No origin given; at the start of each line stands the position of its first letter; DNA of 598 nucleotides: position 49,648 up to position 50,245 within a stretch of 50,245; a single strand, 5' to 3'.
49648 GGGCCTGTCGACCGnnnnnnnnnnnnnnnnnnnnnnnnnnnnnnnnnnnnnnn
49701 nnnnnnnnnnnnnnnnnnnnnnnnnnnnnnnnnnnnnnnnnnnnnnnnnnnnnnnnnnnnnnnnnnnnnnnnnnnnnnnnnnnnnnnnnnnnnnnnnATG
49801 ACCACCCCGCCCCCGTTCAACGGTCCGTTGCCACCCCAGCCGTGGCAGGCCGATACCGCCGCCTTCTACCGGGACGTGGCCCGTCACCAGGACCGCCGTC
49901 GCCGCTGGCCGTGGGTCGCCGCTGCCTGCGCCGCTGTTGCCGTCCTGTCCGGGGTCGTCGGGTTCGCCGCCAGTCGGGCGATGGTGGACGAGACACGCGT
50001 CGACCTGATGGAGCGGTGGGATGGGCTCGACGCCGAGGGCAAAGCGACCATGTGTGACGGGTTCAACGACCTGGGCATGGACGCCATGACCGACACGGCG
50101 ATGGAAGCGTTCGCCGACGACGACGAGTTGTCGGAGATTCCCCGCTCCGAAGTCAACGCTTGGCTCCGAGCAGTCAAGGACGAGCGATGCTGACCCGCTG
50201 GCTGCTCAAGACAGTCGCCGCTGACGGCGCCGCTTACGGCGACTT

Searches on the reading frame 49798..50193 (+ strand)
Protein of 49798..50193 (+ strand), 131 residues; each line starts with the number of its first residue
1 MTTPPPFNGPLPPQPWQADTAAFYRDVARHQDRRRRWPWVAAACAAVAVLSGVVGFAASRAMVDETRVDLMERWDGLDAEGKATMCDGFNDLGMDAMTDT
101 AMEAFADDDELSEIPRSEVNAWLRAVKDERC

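Call 11: search_protein_families(library=pfam, proteins=[window:49798-50190:+], max_evalue=0.01)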
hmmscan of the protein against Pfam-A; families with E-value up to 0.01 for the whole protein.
window:49798-50190:+ (131 aa): 0 families

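Call 44: find_encoding_contigs(protein=window:49798-50193:+, flank=10000, max_places=8)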
Protein window:49798-50193:+ (131 aa): 23 contigs read that carry it; 8 places shown.
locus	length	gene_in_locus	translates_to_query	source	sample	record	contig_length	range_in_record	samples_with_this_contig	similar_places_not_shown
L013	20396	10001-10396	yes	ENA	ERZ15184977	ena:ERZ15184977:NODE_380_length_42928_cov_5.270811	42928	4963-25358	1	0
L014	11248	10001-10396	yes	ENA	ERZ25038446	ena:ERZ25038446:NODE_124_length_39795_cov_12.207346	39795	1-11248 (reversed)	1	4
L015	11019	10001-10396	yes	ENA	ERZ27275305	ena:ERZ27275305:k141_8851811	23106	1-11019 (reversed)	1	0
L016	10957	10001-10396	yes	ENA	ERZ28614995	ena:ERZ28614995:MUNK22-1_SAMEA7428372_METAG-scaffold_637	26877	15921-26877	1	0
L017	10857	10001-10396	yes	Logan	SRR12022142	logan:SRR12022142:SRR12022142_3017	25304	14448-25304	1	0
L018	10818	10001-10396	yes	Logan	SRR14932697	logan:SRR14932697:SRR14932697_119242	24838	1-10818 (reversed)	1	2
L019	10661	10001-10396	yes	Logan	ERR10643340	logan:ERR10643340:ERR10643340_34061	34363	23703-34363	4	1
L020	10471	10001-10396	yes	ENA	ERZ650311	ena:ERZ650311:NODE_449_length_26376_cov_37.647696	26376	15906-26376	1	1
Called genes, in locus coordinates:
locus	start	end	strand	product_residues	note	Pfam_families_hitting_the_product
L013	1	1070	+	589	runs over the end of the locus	-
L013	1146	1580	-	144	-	-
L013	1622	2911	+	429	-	PF04488:Gly_transf_sug (weak)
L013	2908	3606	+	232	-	PF05050:Methyltransf_21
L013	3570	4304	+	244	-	-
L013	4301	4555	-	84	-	-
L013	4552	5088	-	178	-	-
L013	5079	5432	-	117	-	-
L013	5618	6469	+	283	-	-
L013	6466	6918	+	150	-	-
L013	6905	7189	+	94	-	-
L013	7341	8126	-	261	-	-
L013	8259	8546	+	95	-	-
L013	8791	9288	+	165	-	-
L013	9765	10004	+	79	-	-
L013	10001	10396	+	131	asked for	-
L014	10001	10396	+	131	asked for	-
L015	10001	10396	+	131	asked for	-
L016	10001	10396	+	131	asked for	-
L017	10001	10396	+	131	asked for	-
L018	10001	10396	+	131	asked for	-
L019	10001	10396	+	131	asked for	-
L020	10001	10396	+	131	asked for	-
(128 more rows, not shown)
